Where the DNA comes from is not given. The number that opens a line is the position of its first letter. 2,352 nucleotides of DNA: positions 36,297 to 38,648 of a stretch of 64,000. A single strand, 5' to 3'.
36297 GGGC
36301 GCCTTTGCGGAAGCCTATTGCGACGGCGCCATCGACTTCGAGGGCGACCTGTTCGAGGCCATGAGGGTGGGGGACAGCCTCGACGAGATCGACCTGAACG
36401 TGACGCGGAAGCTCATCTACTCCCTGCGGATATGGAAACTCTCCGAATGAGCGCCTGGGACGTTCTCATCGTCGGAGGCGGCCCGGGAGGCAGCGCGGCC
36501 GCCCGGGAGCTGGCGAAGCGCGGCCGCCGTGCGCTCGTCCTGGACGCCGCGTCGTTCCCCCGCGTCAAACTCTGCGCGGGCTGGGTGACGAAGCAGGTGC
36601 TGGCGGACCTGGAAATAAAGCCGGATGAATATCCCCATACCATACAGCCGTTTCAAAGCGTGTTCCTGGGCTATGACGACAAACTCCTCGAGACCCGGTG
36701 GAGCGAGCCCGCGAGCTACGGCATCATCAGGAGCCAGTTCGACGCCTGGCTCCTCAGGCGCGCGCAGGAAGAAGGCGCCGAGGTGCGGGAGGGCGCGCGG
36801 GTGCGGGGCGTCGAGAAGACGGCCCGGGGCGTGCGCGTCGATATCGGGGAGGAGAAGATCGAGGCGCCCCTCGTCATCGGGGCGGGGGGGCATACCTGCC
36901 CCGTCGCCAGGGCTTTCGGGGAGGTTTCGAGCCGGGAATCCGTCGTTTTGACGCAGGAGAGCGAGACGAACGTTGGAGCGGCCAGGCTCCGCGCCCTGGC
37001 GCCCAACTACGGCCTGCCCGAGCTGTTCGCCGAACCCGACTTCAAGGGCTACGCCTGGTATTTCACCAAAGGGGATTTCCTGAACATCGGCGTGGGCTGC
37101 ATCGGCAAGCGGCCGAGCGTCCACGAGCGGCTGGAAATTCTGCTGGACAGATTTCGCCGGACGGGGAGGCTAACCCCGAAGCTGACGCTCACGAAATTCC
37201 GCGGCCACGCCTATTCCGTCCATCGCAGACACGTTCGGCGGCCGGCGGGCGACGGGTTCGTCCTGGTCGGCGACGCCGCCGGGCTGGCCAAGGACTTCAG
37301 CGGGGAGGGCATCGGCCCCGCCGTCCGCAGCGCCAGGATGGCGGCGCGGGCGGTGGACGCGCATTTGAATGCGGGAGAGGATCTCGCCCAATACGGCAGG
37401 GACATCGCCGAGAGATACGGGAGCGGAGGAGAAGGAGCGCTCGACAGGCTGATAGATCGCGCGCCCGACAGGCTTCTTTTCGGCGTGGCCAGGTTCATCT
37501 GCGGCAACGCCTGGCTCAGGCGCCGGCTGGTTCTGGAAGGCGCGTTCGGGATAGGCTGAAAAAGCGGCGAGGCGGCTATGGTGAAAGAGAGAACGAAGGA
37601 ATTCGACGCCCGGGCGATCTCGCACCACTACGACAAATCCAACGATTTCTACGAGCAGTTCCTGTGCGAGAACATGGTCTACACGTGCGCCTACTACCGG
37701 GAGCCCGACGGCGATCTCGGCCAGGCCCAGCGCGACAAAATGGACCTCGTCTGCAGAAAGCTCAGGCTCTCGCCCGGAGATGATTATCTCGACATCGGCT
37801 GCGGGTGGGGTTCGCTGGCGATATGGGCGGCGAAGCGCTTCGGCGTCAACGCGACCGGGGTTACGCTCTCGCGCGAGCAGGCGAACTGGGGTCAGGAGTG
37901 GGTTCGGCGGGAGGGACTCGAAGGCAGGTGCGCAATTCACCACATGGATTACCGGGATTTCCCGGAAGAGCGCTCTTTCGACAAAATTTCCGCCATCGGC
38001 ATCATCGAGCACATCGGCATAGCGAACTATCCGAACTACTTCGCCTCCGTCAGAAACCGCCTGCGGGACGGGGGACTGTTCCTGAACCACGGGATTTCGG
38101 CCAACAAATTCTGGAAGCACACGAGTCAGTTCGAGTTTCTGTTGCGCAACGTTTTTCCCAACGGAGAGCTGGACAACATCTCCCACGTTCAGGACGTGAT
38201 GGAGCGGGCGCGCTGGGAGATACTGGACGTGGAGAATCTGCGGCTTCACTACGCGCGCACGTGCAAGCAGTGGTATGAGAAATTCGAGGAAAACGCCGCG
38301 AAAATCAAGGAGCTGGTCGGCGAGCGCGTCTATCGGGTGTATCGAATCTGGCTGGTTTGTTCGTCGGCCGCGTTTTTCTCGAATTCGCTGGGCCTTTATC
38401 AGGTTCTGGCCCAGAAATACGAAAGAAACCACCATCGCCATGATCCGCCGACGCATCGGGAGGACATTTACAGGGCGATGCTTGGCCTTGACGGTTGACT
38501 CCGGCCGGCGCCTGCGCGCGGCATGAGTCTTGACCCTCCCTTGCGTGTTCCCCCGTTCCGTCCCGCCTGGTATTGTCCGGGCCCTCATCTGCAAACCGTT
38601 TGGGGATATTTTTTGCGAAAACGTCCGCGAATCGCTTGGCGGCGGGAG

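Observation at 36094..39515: Split Cfa methyltransferase with a GGR-like flavoreductase between its halves: candidate new lipid-modification pathway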

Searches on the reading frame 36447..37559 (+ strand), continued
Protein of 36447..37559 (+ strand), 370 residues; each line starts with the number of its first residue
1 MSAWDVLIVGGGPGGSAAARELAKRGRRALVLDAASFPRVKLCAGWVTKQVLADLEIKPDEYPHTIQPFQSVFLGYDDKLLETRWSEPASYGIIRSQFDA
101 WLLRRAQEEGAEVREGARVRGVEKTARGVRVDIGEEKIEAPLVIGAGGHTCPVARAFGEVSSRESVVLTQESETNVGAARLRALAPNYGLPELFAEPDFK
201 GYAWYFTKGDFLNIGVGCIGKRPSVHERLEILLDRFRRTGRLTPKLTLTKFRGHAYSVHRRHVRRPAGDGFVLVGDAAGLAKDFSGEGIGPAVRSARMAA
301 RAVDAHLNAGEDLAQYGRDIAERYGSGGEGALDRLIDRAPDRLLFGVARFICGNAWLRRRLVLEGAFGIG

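Call 61: predict_structure(alignment_id=A1)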
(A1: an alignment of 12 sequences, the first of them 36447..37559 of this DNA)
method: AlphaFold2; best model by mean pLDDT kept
length: 370 residues; sequences in the alignment: 12
mean_pLDDT: 88.0   pTM: 0.87
mean pLDDT of the five models: 88.0, 85.3, 83.8, 83.2, 83.0
residues with pLDDT >= 90: 211; 70-90: 140; 50-70: 14; < 50: 5
segments of 3 or more residues with pLDDT < 50: none
pLDDT, mean of each block of 10 residues (from residue 1): 86 90 97 64 73 89 87 92 95 86 93 91 93 94 88 90 85 92 94 90 92 89 89 93 90 80 86 90 64 93 95 93 80 83 92 95 87
secondary structure, 60 per line:
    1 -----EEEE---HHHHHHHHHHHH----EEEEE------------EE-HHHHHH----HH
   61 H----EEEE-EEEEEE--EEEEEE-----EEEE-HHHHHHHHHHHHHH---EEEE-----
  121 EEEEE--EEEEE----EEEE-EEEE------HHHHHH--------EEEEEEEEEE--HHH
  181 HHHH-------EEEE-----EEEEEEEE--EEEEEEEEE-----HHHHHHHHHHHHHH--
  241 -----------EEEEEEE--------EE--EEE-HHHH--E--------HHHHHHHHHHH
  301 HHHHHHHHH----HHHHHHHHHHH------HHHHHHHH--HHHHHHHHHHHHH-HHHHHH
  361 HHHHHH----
elements in order: E6-9 H13-24 E29-33 H49-54 E66-69 E71-76 E79-84 E90-93 H95-108 E112-115 E121-125 E128-132 E137-140 E142-145 H152-157 E166-175 H178-184 E192-195 E201-208 E211-219 H225-238 E252-258 E271-273 H275-278 H290-309 H314-324 H331-338 H341-353 H355-366

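Call 63: fold_search(model_id=the predicted structure, library=pdb)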
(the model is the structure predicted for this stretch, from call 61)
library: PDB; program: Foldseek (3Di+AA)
matches with E <= 10: 1972; with E <= 0.001: 1208
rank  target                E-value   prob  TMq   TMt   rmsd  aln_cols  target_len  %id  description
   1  3oz2                  1.5e-23  1.00  0.76  0.71   4.3       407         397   23  Crystal structure of a geranylgeranyl bacteriochlorophyll reductase-like (Ta0516) from Thermoplasma acidophilum at 1.60  (released 2010-10-27)
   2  4opt                  5.7e-22  1.00  0.75  0.63   4.2       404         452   19  Constructing tailored isoprenoid products by structure-guided modification of geranylgeranyl reductase (released 2014-07-09)
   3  4opg                  1.1e-21  1.00  0.69  0.58   4.0       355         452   21  Constructing tailored isoprenoid products by structure-guided modification of geranylgeranyl reductase. (released 2014-07-09)
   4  7koe_C                1.3e-21  1.00  0.70  0.60   6.8       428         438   16  Electron bifurcating flavoprotein Fix/EtfABCX (released 2021-01-20)
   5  3atq                  1.9e-21  1.00  0.75  0.63   4.3       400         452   20  Geranylgeranyl Reductase (GGR) from Sulfolobus acidocaldarius (released 2011-05-04)
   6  8zop                  2.2e-21  1.00  0.65  0.60   7.5       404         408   22  Structure of FasV in complex with FAD (released 2025-04-02)
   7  4opi                  2.3e-21  1.00  0.69  0.58   3.8       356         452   21  Constructing tailored isoprenoid products by structure-guided modification of geranylgeranyl reductase. (released 2014-07-09)
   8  4opl                  3.6e-21  1.00  0.69  0.58   3.9       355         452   21  Constructing tailored isoprenoid products by structure-guided modification of geranylgeranyl reductase. (released 2014-07-09)
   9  4opu                  1.1e-20  1.00  0.69  0.57   3.9       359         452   21  Constructing tailored isoprenoid products by structure-guided modification of geranylgeranyl reductase (released 2014-07-09)
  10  5buk_B                8.0e-20  1.00  0.63  0.56   5.5       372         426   20  Structure of flavin-dependent chlorinase Mpy16 (released 2016-03-09)
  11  3e1t                  9.6e-20  1.00  0.65  0.56   7.2       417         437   22  Structure and action of the myxobacterial chondrochloren halogenase CndH, a new variant of FAD-dependent halogenases (released 2009-02-24)
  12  6fho                  1.7e-19  1.00  0.63  0.63   5.3       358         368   19  Crystal structure of pqsL, a probable FAD-dependent monooxygenase from Pseudomonas aeruginosa - new refinement (released 2018-04-25)
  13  5buk_A                2.5e-19  1.00  0.67  0.58   4.8       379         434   21  Structure of flavin-dependent chlorinase Mpy16 (released 2016-03-09)
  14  5dbj_D                3.7e-19  1.00  0.63  0.55   5.0       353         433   20  Crystal structure of halogenase PltA (released 2015-10-07)
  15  7xgb_C                5.0e-19  1.00  0.63  0.45   6.1       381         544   18  Crystal structure of the ctcP from Streptomyces aureofaciens (released 2022-07-20)
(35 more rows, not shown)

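Call 64: find_homologous_proteins(query=L100:4989-6113:+, max_evalue=1e-80)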
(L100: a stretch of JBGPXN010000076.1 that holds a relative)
Query L100:4989-6113:+ (375 aa): 960 proteins with E <= 1e-80 among 8000 candidates; the best 120 are listed.
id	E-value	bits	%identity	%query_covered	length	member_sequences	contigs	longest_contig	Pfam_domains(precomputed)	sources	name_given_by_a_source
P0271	8.9e-246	833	100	100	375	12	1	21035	PF01266.31,PF13450.13,PF07992.21,PF13738.13,PF01494.26,PF12831.14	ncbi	-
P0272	1.2e-202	691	82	100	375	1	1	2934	PF01266.31,PF13450.13,PF07992.21,PF13738.13,PF01494.26,PF12831.14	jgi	jgi:geranylgeranyl reductase family protein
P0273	3.2e-202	690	84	96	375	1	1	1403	PF01266.31,PF13450.13,PF07992.21,PF13738.13,PF04820.21,PF01494.26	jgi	jgi:geranylgeranyl reductase family protein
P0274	2.1e-201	687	83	100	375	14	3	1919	PF01266.31,PF07992.21,PF01494.26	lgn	-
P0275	4.2e-201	686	82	99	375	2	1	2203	PF01266.31,PF13450.13,PF07992.21,PF13738.13,PF01494.26,PF12831.14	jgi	jgi:geranylgeranyl reductase family protein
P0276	4.8e-201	686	82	100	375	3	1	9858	PF01946.24,PF01266.31,PF13450.13,PF07992.21,PF04820.21,PF01494.26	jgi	jgi:geranylgeranyl reductase family protein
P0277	8.0e-201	685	81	100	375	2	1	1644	PF01266.31,PF13450.13,PF07992.21,PF13738.13,PF01494.26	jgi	jgi:geranylgeranyl reductase family protein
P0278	2.2e-200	684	81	100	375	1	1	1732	PF01266.31,PF13450.13,PF07992.21,PF13738.13,PF03486.21,PF01494.26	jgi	jgi:geranylgeranyl reductase family protein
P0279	2.3e-200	684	82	99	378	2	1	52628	PF01266.31,PF13450.13,PF07992.21,PF13738.13,PF01494.26,PF12831.14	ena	-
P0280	2.5e-200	683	81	100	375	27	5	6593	PF01266.31,PF13450.13,PF07992.21,PF01494.26,PF12831.14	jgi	jgi:geranylgeranyl reductase family protein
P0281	8.7e-200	682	81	100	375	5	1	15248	PF01266.31,PF13450.13,PF07992.21,PF13738.13,PF03486.21,PF01494.26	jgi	-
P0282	2.5e-199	680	81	100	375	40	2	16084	PF01266.31,PF13450.13,PF07992.21,PF13738.13,PF01494.26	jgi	-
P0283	4.4e-199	679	80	100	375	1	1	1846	PF01946.24,PF01266.31,PF13450.13,PF07992.21,PF13738.13,PF01494.26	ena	-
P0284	4.6e-199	679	81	100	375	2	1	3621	PF01266.31,PF13450.13,PF07992.21,PF13738.13,PF04820.21,PF01494.26,PF12831.14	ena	-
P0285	8.5e-199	678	81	100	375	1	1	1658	PF01266.31,PF13450.13,PF07992.21,PF13738.13,PF01494.26,PF12831.14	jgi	-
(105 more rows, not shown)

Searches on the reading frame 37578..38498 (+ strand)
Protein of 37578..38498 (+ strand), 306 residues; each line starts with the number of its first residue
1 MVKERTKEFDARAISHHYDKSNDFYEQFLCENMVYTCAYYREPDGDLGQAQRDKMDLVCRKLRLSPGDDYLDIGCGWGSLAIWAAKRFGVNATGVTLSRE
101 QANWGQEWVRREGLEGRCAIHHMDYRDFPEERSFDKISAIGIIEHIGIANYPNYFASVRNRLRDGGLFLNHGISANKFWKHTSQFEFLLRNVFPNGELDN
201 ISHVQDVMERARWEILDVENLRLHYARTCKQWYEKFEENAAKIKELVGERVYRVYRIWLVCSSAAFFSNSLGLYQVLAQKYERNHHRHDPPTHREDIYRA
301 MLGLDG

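Call 4: search_protein_families(library=pfam, proteins=[window:37578-38498:+], max_evalue=0.01)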
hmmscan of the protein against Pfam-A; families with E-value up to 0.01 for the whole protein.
window:37578-38498:+ (306 aa): 8 families
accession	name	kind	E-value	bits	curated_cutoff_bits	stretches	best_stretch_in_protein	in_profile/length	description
PF02353.26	CMAS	-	4.4e-88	295.6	27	1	8-276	4-273/273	Mycolic acid cyclopropane synthetase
PF13649.12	Methyltransf_25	-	6e-15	56.1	27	1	71-166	2-97/97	Methyltransferase domain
PF13489.12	Methyltransf_23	-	5.5e-11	42.9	27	1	61-171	16-117/164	Methyltransferase domain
PF08241.18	Methyltransf_11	-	6.6e-11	43.1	21.2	1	71-169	1-94/95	Methyltransferase domain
PF08242.18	Methyltransf_12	-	1.2e-08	36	30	1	71-168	1-98/98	Methyltransferase domain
PF13847.12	Methyltransf_31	-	3.3e-07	30.5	27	1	65-177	2-117/145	Methyltransferase domain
PF05175.20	MTS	-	0.00014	22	23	1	63-137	28-102/170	Methyltransferase small domain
PF08123.19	DOT1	-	0.0023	17.9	23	1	48-107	24-84/205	Histone methylation protein DOT1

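Call 5: search_protein_families(library=ncbifam, proteins=[window:37578-38498:+], max_evalue=0.01)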
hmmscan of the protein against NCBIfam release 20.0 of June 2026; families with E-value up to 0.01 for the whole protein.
window:37578-38498:+ (306 aa): 18 families
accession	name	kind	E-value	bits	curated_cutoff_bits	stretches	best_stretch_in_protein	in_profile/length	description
NF040703.1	cyclopro_CfaB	exception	1.2e-94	317.3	650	1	4-298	97-393/393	C17 cyclopropane fatty acid synthase CfaB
NF008686.0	PRK11705.1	equivalog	1.7e-74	251.1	400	1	15-283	117-375/383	cyclopropane fatty acyl phospholipid synthase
NF053839.1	CPFASynBruc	equivalog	1.3e-67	228.6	600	1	9-278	117-382/410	cyclopropane fatty acid synthase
NF040660.1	mycolic_MTase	equivalog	4.3e-48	164.3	390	1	13-276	7-279/283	cyclopropane mycolic acid synthase family methyltransferase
NF043040.1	corrin_prot_MT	hypoth_equivalog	5e-08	32.6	180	1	65-169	40-146/216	corrinoid protein-associated methyltransferase CpaM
NF041943.1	GPPMT_Stmyces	equivalog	1.3e-07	31.8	400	1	63-166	74-175/272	geranyl diphosphate 2-C-methyltransferase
TIGR01983.1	UbiG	equivalog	2.3e-06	27.1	102.95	1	67-173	50-154/228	bifunctional 2-polyprenyl-6-hydroxyphenol methylase/3-demethylubiquinol 3-O-methyltransferase UbiG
TIGR02469.1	CbiT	equivalog_domain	3.6e-05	24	78.3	1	57-112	10-66/124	precorrin-6Y C5,15-methyltransferase (decarboxylating) subunit CbiT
NF041675.1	sarc_dimgly_tmase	equivalog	9.1e-05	22.5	550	1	20-168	20-167/278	sarcosine/dimethylglycine N-methyltransferase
NF001244.0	PRK00216.1-5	equivalog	0.00017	21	216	1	58-138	40-123/236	bifunctional demethylmenaquinone methyltransferase/2-methoxy-6-polyprenyl-1,4-benzoquinol methylase UbiE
TIGR01934.1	MenG_MenH_UbiE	subfamily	0.00025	20.4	158.35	1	58-138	31-111/223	ubiquinone/menaquinone biosynthesis methyltransferase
NF045667.1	MTase_DVU1556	equivalog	0.00073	19.1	155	1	61-107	17-63/213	DVU_1556 family methyltransferase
NF001243.0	PRK00216.1-4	equivalog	0.00092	18.6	235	1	58-193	39-174/237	demethylmenaquinone methyltransferase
NF041081.1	prot_lys_mtase_Arch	equivalog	0.0011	19.1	200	1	68-127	11-71/142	protein-lysine N-methyltransferase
TIGR04543.1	ketoArg_3Met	equivalog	0.002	17.2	425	1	69-132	152-216/336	2-ketoarginine methyltransferase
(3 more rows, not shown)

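Call 7: search_solved_structures(query=window:37578-38498:+, max_evalue=0.000001, show_alignments=2)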
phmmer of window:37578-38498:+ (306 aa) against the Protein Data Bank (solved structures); distinct sequences matched with E-value up to 0.000001: 31.
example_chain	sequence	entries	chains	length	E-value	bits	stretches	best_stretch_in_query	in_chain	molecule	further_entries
7qos_A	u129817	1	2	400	3.2e-58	200.7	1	10-282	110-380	Cyclopropane-fatty-acyl-phospholipid synthase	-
5z9o_A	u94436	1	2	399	1.2e-50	175.8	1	7-280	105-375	Cyclopropane-fatty-acyl-phospholipid synthase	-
6bqc_A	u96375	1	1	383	9.4e-46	159.7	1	15-280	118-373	Cyclopropane-fatty-acyl-phospholipid synthase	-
1kp9_A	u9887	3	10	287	1.4e-37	132.9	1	14-267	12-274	CYCLOPROPANE-FATTY-ACYL-PHOSPHOLIPID SYNTHASE 1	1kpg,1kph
1l1e_A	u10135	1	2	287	5.4e-36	127.7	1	14-262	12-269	mycolic acid synthase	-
2fk7_A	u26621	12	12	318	2.7e-33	118.8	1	13-260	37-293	methoxy mycolic acid synthase 4 | Hydroxymycolate synthase MmaA4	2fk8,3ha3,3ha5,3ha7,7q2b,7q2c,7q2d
1tpy_A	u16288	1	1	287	9.5e-33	117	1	3-263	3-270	methoxy mycolic acid synthase 2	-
8raq_A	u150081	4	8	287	1e-31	113.6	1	17-264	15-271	Mycolic acid methyltransferase MmaA1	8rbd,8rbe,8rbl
7l9u_A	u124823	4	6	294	2.8e-31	112.2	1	17-267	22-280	S-adenosylmethionine-dependent methyltransferase UmaA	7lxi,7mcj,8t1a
1kpi_A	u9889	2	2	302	1.9e-30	109.4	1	12-262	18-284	CYCLOPROPANE-FATTY-ACYL-PHOSPHOLIPID SYNTHASE 2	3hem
5kn4_A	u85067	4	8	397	8.5e-17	64.6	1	29-247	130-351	Pavine N-methyltransferase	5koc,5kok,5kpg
5kpc_A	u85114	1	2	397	1.2e-15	60.8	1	29-247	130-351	Pavine N-methyltransferase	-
9whw_B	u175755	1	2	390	3.6e-15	59.2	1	27-256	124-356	N-methyltransferase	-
6gkv_A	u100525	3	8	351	7.8e-15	58.1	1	21-246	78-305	Coclaurine N-methyltransferase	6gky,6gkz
9we4_B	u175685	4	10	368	9.6e-15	57.8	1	18-244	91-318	N-methyltransferase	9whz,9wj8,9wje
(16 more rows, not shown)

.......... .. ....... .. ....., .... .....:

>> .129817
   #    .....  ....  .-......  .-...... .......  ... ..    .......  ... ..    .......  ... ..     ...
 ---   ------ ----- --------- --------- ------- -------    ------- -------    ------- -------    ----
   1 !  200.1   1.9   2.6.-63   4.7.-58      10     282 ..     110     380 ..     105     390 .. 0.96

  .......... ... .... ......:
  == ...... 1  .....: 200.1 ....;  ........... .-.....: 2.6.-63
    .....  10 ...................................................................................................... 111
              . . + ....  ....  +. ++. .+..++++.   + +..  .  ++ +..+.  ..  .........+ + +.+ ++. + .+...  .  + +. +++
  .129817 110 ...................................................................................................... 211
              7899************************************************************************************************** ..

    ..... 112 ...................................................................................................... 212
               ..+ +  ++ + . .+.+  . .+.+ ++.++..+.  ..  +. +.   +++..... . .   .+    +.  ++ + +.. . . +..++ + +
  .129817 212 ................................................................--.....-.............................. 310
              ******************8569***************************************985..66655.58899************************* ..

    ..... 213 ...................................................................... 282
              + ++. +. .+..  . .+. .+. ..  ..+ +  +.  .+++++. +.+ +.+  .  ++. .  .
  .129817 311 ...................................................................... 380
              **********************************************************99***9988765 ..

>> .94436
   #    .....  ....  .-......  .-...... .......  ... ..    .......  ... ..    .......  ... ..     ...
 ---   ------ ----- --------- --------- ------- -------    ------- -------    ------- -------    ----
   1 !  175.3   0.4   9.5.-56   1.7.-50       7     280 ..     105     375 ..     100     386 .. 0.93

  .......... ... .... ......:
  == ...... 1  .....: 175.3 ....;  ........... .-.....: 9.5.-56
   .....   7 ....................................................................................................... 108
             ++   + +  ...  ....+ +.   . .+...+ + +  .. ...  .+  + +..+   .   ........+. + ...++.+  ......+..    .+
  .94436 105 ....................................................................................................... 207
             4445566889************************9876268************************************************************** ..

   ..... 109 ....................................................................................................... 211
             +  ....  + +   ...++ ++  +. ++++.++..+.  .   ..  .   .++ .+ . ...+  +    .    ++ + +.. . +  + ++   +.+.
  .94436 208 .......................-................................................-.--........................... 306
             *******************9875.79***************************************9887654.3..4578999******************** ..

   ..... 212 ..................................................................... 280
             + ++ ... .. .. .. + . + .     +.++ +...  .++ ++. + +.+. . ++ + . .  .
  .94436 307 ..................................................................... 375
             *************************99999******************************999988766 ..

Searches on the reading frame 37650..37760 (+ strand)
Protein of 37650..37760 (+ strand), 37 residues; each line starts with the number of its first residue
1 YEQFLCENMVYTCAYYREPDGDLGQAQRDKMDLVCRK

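Call 66: search_solved_structures(query=window:37650-37760:+, max_evalue=10, show_alignments=5)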
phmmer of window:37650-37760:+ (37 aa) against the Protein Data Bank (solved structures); distinct sequences matched with E-value up to 10: 10.
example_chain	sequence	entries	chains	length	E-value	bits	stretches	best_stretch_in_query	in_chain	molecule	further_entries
7l9u_A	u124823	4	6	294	0.0042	20.3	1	3-35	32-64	S-adenosylmethionine-dependent methyltransferase UmaA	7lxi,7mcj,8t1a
8raq_A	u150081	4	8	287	0.012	18.8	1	4-35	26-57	Mycolic acid methyltransferase MmaA1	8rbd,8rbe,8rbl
1kpi_A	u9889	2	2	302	0.035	17.5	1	4-34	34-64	CYCLOPROPANE-FATTY-ACYL-PHOSPHOLIPID SYNTHASE 2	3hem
6bqc_A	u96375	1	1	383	0.15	15.6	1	5-37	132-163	Cyclopropane-fatty-acyl-phospholipid synthase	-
1kp9_A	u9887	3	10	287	0.19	15.2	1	3-35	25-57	CYCLOPROPANE-FATTY-ACYL-PHOSPHOLIPID SYNTHASE 1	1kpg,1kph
1l1e_A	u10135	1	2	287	0.2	15.2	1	3-35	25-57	mycolic acid synthase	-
7qos_A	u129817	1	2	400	0.6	13.7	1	1-34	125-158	Cyclopropane-fatty-acyl-phospholipid synthase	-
2fk7_A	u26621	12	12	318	0.6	13.7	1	8-34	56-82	methoxy mycolic acid synthase 4 | Hydroxymycolate synthase MmaA4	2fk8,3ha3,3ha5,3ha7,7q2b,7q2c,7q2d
7am2_CC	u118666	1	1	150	1.1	12.9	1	3-36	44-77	Acyl carrier protein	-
1tpy_A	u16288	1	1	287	1.1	12.9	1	3-35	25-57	methoxy mycolic acid synthase 2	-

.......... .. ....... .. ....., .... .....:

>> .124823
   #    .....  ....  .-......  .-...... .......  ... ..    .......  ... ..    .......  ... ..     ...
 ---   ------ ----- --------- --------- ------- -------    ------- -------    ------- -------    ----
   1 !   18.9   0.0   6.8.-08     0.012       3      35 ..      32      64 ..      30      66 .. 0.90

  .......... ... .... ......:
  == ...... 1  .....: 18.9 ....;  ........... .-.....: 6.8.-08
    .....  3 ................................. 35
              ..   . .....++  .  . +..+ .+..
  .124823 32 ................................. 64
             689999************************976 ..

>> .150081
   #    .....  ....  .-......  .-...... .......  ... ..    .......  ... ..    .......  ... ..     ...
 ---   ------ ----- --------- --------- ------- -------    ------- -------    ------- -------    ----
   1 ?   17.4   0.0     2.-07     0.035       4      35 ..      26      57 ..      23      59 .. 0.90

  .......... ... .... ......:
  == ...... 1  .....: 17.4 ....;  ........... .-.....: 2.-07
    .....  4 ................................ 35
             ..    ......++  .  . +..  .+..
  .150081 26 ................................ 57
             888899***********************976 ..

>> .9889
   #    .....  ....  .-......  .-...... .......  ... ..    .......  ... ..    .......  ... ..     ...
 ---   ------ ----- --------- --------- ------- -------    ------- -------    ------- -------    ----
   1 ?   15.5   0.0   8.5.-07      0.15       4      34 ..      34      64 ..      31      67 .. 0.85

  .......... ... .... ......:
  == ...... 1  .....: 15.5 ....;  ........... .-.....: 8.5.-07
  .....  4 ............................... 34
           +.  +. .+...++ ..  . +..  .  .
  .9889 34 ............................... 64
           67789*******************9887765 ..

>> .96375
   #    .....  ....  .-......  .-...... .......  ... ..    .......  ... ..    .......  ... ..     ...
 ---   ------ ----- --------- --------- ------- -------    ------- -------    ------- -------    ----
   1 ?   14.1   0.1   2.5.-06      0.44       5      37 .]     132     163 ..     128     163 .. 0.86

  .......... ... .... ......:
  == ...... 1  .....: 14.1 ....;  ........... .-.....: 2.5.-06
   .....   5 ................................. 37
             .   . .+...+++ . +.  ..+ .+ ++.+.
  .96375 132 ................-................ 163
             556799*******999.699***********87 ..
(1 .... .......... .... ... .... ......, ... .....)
